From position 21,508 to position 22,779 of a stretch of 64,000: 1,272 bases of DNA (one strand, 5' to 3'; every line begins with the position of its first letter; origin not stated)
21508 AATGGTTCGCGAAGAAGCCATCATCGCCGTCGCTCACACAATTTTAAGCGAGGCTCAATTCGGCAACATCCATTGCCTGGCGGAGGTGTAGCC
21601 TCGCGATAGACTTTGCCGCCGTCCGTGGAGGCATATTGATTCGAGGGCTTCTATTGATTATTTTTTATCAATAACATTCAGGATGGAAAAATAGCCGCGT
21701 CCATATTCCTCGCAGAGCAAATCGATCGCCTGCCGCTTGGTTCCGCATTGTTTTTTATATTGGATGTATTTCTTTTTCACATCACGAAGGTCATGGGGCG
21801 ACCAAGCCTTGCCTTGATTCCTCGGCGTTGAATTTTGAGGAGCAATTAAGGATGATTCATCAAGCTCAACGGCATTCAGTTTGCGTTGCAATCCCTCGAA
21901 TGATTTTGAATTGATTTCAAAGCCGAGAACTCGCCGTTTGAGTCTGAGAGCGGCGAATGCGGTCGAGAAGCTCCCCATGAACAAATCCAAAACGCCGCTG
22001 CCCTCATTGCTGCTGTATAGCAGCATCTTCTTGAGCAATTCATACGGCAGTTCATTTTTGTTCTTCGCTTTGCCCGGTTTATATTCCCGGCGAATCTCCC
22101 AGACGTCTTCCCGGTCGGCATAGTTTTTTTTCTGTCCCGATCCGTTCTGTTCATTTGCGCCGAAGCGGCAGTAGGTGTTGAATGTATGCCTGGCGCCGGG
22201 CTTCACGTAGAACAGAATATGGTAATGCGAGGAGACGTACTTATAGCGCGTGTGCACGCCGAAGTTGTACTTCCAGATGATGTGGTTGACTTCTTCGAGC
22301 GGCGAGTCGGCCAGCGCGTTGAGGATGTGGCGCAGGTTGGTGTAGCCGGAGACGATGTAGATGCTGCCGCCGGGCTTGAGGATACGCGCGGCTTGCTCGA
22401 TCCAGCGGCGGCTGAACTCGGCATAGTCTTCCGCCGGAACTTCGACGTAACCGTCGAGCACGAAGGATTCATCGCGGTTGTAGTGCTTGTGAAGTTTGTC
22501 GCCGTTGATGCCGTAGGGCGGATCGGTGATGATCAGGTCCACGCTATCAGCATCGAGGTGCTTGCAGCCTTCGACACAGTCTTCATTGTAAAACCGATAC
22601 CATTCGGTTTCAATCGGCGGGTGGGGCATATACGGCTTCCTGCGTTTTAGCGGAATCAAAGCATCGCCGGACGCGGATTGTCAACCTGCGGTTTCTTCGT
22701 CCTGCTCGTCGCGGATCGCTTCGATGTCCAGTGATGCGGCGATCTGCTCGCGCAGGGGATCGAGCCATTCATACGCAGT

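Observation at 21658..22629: AT-rich beta-class (DPPY) DNA methyltransferase wedged between housekeeping genes, with no recognisable restriction partner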

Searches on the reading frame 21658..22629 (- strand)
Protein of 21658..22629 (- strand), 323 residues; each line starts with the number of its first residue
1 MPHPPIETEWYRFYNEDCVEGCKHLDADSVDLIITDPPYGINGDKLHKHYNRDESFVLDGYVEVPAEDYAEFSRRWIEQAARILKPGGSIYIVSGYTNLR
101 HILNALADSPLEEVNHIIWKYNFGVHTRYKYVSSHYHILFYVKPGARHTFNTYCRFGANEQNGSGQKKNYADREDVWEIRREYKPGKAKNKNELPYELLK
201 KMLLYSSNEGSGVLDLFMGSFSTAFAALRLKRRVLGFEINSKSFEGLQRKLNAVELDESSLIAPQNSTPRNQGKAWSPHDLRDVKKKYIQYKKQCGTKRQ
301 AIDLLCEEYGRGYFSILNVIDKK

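Call 3: search_protein_families(library=pfam, proteins=[window:21658-22629:-], max_evalue=0.01)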
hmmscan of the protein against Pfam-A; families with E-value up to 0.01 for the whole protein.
window:21658-22629:- (323 aa): 2 families
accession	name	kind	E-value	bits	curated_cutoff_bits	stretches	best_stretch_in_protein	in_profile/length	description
PF01555.25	N6_N4_Mtase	-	4.6e-38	131.8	26.7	1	30-245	1-217/221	DNA methylase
PF03602.21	Cons_hypoth95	-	0.0051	16.9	24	0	208-258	40-91/182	Conserved hypothetical protein 95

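Call 4: search_protein_families(library=ncbifam, proteins=[window:21658-22629:-], max_evalue=0.01)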
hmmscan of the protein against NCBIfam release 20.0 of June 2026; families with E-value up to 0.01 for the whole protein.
window:21658-22629:- (323 aa): 5 families
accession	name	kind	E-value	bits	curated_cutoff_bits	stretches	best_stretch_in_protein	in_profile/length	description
NF008572.0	PRK11524.1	equivalog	2.7e-28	98.9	292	1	12-274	16-280/294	adenine-specific DNA-methyltransferase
NF050803.1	DnaMtaseCcrMCaul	equivalog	9.3e-25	87.3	830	1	13-260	6-256/350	adenine-specific DNA-methyltransferase CcrM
NF010253.0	PRK13699.1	subfamily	2.8e-10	40.2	244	1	12-256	3-210/226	DNA methyltransferase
TIGR03534.1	RF_mod_PrmC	equivalog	0.0042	16.6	199.1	0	12-115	141-240/253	peptide chain release factor N(5)-glutamine methyltransferase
TIGR01177.1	TIGR01177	hypoth_equivalog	0.0061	15.9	316.55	0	27-52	246-271/330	TIGR01177 family methyltransferase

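Call 5: find_homologous_proteins(query=window:21658-22629:-)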
Query window:21658-22629:- (323 aa): 3064 proteins with E <= 0.001 among 4005 candidates; the best 120 are listed.
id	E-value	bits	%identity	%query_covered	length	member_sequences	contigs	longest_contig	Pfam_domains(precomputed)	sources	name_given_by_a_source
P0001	5.8e-223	757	100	100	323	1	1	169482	PF01555.25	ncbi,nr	ncbi:site-specific DNA-methyltransferase [Candidatus Sumerlaeota bacterium]|nr:site-specific DNA-met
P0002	3.4e-129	449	63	97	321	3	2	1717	PF01555.25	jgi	-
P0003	3.8e-128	445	62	97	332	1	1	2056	PF01555.25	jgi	-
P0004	1.3e-124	434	63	96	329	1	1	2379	PF01555.25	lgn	-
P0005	2.1e-124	433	61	96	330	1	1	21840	PF01555.25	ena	-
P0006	1.7e-123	430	62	97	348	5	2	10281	PF01555.25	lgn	-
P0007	2.0e-123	430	59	97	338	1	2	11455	PF01555.25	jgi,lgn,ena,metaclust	metaclust:\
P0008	2.2e-123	430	62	98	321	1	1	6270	PF01555.25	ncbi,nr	ncbi:MAG: site-specific DNA-methyltransferase [Candidatus Coatesbacteria bacterium]|nr:site-specific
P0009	2.7e-123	429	61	97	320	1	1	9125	PF01555.25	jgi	jgi:site-specific DNA-methyltransferase (adenine-specific)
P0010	3.3e-123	429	61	98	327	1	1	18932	PF01555.25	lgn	-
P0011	1.1e-122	427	60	96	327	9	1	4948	PF01555.25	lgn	-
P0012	1.1e-122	427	61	95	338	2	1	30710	PF01555.25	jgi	jgi:site-specific DNA-methyltransferase (adenine-specific)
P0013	1.4e-122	427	61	96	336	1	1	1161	PF01555.25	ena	-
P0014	3.5e-122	426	59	97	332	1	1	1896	PF01555.25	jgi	jgi:site-specific DNA-methyltransferase (adenine-specific)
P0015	5.6e-122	425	58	98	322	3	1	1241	PF01555.25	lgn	-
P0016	6.5e-122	425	61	96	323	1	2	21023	PF01555.25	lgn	-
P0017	8.9e-122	424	61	96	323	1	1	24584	PF01555.25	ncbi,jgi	-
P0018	1.1e-121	424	59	96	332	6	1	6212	PF01555.25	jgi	-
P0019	3.9e-121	422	60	96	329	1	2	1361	PF01555.25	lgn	-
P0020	4.7e-121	422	60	96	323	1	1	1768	PF01555.25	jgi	jgi:site-specific DNA-methyltransferase (adenine-specific)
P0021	4.8e-121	422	62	95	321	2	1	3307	PF01555.25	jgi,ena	-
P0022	5.0e-121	422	58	97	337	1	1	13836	PF01555.25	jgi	-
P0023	5.2e-121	422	59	97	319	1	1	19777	PF01555.25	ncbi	-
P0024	6.0e-121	422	60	96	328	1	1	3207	PF01555.25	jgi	jgi:site-specific DNA-methyltransferase (adenine-specific)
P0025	2.0e-120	420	60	97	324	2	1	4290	PF01555.25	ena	-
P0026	2.6e-120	420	59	96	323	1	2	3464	PF01555.25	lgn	-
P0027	2.7e-120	420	58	97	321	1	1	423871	PF01555.25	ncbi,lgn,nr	ncbi:MAG: site-specific DNA-methyltransferase [Candidatus Marinimicrobia bacterium]|nr:site-specific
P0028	2.8e-120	419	59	96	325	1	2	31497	PF01555.25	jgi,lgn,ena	-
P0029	3.1e-120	419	58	96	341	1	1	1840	PF01555.25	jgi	jgi:site-specific DNA-methyltransferase (adenine-specific)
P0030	4.1e-120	419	58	97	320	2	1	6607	PF01555.25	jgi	-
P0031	6.3e-120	418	59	96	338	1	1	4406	PF01555.25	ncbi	-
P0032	6.7e-120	418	60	96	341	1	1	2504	PF01555.25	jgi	jgi:site-specific DNA-methyltransferase (adenine-specific)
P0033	6.9e-120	418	60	96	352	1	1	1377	PF01555.25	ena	-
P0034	9.2e-120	418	61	95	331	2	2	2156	PF01555.25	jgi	jgi:site-specific DNA-methyltransferase (adenine-specific)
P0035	1.0e-119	418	59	97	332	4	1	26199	PF01555.25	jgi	-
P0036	1.2e-119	417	59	97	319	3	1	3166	PF01555.25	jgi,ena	-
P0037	1.7e-119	417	59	96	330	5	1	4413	PF01555.25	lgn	-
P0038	1.9e-119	417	60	95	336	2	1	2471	PF01555.25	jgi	jgi:site-specific DNA-methyltransferase (adenine-specific)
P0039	2.7e-119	416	59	96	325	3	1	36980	PF01555.25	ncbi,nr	ncbi:MAG TPA: site-specific DNA-methyltransferase [bacterium]|nr:site-specific DNA-methyltransferase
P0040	3.3e-119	416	58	98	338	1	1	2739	PF01555.25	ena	-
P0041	5.5e-119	415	58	98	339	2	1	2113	PF01555.25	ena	-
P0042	6.3e-119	415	59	96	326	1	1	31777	PF01555.25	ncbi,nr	ncbi:MAG: site-specific DNA-methyltransferase [Candidatus Marinimicrobia bacterium]|nr:site-specific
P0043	7.3e-119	415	60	96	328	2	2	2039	PF01555.25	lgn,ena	-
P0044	8.7e-119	415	59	96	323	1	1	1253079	PF01555.25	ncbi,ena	-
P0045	9.8e-119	414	60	94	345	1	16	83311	PF01555.25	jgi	jgi:site-specific DNA-methyltransferase (adenine-specific)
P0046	1.1e-118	414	58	96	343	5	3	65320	PF01555.25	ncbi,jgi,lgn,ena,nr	ncbi:MAG TPA: DNA methyltransferase [bacterium]|nr:DNA methyltransferase [bacterium]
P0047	1.3e-118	414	57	96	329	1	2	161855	PF01555.25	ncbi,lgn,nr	ncbi:MAG: site-specific DNA-methyltransferase [Candidatus Marinimicrobia bacterium]|nr:site-specific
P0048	1.3e-118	414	58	97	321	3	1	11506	PF01555.25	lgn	-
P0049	1.3e-118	414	59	98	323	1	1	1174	PF01555.25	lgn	-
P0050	1.8e-118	414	61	96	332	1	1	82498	PF01555.25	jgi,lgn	jgi:site-specific DNA-methyltransferase (adenine-specific)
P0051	1.8e-118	414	58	97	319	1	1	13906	PF01555.25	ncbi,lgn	-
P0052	2.0e-118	413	60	95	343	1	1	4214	PF01555.25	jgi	jgi:site-specific DNA-methyltransferase (adenine-specific)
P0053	2.1e-118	413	59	97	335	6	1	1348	PF01555.25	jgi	-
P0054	2.3e-118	413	58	96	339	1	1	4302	PF01555.25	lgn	-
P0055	2.6e-118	413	58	98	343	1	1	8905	PF01555.25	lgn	-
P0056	3.4e-118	413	60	96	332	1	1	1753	PF01555.25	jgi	jgi:site-specific DNA-methyltransferase (adenine-specific)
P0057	3.4e-118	413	60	96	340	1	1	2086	PF01555.25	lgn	-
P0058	3.5e-118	413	60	95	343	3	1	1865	PF01555.25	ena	-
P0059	3.7e-118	413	58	96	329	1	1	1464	PF01555.25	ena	-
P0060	4.8e-118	412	59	96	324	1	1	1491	PF01555.25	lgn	-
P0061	5.0e-118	412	57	98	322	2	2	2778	PF01555.25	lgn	-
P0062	5.4e-118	412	58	95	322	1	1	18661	PF01555.25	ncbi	-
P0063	5.6e-118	412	59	96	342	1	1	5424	PF01555.25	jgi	jgi:site-specific DNA-methyltransferase (adenine-specific)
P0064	5.7e-118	412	59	97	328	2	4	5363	PF01555.25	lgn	-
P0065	6.8e-118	412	59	96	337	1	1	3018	PF01555.25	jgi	-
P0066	1.1e-117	411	58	96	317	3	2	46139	PF01555.25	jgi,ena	-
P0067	1.3e-117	411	58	97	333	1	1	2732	PF01555.25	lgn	-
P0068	1.3e-117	411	61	95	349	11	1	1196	PF01555.25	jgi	jgi:site-specific DNA-methyltransferase (adenine-specific)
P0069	1.6e-117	410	59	96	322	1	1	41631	PF01555.25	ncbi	-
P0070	1.6e-117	410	58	96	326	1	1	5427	PF01555.25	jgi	jgi:site-specific DNA-methyltransferase (adenine-specific)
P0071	2.3e-117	410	58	96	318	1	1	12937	PF01555.25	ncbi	-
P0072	2.3e-117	410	59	96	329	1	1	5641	PF01555.25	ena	-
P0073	2.5e-117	410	59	96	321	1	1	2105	PF01555.25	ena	-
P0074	2.6e-117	410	59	96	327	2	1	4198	PF01555.25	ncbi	-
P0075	2.9e-117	410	60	97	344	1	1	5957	PF01555.25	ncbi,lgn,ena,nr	ncbi:MAG: site-specific DNA-methyltransferase [Gammaproteobacteria bacterium]|nr:site-specific DNA-m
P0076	3.1e-117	409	60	95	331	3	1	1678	PF01555.25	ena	-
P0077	3.4e-117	409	57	97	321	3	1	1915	PF01555.25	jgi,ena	-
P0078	3.8e-117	409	58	96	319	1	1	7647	PF01555.25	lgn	-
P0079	4.1e-117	409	57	96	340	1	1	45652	PF01555.25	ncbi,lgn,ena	-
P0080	4.3e-117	409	59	97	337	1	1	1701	PF01555.25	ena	-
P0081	4.6e-117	409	58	96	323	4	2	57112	PF01555.25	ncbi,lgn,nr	ncbi:MAG: Modification methylase BamHI [Candidatus Marinimicrobia bacterium]|nr:Modification methyla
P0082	4.7e-117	409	56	97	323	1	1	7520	PF01555.25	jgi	-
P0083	4.7e-117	409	57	96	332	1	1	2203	PF01555.25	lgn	-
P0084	5.1e-117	409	58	96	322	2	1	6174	PF01555.25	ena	-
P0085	5.7e-117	409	58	97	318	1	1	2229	PF01555.25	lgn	-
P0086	5.9e-117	409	59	96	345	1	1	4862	PF01555.25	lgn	-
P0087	7.3e-117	408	58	95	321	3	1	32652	PF01555.25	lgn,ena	-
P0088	7.4e-117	408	59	95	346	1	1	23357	PF01555.25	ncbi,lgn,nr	ncbi:site-specific DNA-methyltransferase [Candidatus Sumerlaeota bacterium]|nr:site-specific DNA-met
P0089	7.6e-117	408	56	97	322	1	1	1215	PF01555.25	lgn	-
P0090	7.6e-117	408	59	94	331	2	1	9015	PF01555.25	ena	-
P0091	7.7e-117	408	59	96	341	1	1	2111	PF01555.25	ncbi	-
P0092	8.0e-117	408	60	96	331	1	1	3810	PF01555.25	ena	-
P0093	8.3e-117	408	57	97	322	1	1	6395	PF01555.25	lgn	-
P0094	9.0e-117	408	59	97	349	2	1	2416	PF01555.25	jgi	-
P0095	1.0e-116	408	59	96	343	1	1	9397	PF01555.25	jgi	jgi:site-specific DNA-methyltransferase (adenine-specific)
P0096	1.0e-116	408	59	96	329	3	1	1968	PF01555.25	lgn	-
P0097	1.2e-116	408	59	95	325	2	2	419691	PF01555.25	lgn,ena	-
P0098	1.4e-116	407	57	96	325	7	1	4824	PF01555.25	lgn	-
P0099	1.5e-116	407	60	95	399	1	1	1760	PF01098.25,PF01555.25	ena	-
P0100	1.6e-116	407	60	95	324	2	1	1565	PF01555.25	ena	-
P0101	1.6e-116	407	56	96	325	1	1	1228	PF01555.25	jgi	jgi:site-specific DNA-methyltransferase (adenine-specific)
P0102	1.9e-116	407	58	96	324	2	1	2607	PF01555.25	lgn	-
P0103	2.2e-116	407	58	95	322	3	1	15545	PF01555.25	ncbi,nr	ncbi:MAG TPA: site-specific DNA-methyltransferase [bacterium]|nr:site-specific DNA-methyltransferase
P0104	2.3e-116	407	61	96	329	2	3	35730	PF01555.25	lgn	-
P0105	2.4e-116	407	59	96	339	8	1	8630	PF01555.25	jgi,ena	-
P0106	2.6e-116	406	59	96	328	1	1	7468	PF01555.25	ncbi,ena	-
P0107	2.6e-116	406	57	96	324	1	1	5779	PF01555.25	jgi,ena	-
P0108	2.7e-116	406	58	96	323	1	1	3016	PF01555.25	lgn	-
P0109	2.9e-116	406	59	95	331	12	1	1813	PF01555.25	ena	-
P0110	3.2e-116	406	59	97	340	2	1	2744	PF01555.25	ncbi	-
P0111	3.3e-116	406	57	97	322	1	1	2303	PF01555.25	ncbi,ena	-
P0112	3.3e-116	406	58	95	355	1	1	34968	PF01555.25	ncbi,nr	ncbi:MAG: site-specific DNA-methyltransferase [Candidatus Sumerlaeota bacterium]|nr:site-specific DN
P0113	3.3e-116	406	59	95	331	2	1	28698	PF01555.25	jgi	-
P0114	3.7e-116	406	57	97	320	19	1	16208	PF01555.25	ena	-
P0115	3.8e-116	406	59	99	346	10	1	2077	PF01555.25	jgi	-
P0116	3.8e-116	406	58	96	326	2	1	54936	PF01555.25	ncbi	-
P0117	4.4e-116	406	58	95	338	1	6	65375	PF01555.25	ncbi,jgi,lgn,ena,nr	ncbi:MAG TPA: site-specific DNA-methyltransferase [Synergistales bacterium]|nr:site-specific DNA-met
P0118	4.6e-116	406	59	96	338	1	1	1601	PF01555.25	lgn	-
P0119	4.9e-116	406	56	97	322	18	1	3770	PF01555.25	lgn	-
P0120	5.0e-116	405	59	97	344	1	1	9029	PF01555.25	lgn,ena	-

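Call 6: search_solved_structures(query=window:21658-22629:-, max_evalue=0.001, show_alignments=2)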
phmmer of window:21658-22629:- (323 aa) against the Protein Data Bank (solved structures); distinct sequences matched with E-value up to 0.001: 11.
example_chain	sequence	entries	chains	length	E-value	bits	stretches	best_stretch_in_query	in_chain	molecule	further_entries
8urk_A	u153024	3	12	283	8.1e-21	77.7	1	12-253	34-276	Methyltransferase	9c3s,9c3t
9c3u_A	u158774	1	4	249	8.8e-21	77.6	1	13-245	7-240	Methyltransferase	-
6pbd_A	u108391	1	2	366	3.9e-20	75.4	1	15-251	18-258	Modification methylase CcrMI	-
8s9m_A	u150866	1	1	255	4.9e-15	58.7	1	16-247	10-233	DNA cytosine-N4 methyltransferase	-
8s9n_A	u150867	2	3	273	5.4e-15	58.5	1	15-247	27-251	DNA cytosine-N4 methyltransferase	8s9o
1g60_A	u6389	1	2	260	1e-11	47.8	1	192-256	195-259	Adenine-specific Methyltransferase MboIIA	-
5hek_A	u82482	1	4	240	1e-09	41.2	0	187-253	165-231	Adenine specific DNA methyltransferase (DpnA)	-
5hfj_A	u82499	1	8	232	1.3e-09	40.8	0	187-252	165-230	Adenine specific DNA methyltransferase (DpnA)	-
1nw8_A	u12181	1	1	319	2.5e-09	39.9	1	16-236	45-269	MODIFICATION METHYLASE RSRI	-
1eg2_A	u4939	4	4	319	3.8e-09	39.3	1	16-236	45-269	MODIFICATION METHYLASE RSRI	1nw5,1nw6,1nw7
2zie_A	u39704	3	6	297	2.4e-05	26.8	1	17-242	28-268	Putative modification methylase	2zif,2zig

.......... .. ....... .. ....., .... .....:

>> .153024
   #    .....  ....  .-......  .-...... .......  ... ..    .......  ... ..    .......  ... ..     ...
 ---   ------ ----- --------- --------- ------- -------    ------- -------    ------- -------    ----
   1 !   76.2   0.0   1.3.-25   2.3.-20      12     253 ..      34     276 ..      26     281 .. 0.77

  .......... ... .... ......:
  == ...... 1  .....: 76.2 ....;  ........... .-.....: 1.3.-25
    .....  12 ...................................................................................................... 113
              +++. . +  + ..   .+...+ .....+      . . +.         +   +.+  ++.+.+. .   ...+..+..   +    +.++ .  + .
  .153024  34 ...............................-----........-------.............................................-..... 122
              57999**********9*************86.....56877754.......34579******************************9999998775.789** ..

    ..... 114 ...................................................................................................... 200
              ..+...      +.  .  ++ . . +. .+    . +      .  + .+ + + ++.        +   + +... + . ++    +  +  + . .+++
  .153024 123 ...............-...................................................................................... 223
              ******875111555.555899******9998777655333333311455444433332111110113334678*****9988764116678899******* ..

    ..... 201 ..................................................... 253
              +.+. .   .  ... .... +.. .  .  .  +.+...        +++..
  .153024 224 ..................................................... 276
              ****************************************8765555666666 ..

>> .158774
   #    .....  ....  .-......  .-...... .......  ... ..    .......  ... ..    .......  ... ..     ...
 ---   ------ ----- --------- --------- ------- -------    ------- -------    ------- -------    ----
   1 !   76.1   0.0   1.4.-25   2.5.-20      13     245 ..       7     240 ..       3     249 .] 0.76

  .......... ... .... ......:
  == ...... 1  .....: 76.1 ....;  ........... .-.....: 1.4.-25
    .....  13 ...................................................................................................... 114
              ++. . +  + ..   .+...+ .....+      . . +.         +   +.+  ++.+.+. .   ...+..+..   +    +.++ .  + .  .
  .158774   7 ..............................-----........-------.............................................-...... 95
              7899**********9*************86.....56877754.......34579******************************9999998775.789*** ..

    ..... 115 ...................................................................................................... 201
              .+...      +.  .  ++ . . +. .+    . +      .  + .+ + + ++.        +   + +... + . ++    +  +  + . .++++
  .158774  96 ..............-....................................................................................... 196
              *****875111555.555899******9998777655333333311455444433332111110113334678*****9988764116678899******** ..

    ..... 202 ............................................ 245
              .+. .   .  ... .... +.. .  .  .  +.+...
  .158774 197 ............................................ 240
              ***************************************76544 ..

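Call 8: find_encoding_contigs(protein=P0088, flank=8000, max_places=3)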
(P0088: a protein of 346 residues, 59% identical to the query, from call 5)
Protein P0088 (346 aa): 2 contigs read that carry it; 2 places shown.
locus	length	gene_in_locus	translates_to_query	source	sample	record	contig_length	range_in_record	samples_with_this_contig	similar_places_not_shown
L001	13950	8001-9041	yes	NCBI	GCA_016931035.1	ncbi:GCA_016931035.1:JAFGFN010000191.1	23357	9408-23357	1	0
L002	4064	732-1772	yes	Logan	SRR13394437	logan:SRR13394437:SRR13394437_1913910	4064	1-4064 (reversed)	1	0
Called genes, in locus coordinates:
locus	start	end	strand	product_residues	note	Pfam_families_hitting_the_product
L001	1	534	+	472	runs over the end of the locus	PF03951:Gln-synt_N, PF00120:Gln-synt_C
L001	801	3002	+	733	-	PF12437:GSIII_N, PF00120:Gln-synt_C, PF18318:Gln-synt_C-ter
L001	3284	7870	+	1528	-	PF00310:GATase_2, PF04898:Glu_syn_central, PF01645:Glu_synthase, PF01493:GXGXG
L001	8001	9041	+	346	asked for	PF01555:N6_N4_Mtase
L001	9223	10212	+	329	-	-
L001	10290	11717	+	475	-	PF14691:Fer4_20, PF00070:Pyr_redox (faint), PF01266:DAO (weak), PF01494:FAD_binding_3 (weak), PF07992:Pyr_redox_2, PF13450:NAD_binding_8, PF13738:Pyr_redox_3 (faint), PF01593:Amino_oxidase (weak)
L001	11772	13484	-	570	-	PF13727:CoA_binding_3 (weak), PF03808:Glyco_tran_WecG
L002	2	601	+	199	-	?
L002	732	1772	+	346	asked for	PF01555:N6_N4_Mtase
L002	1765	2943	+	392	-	-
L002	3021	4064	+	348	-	?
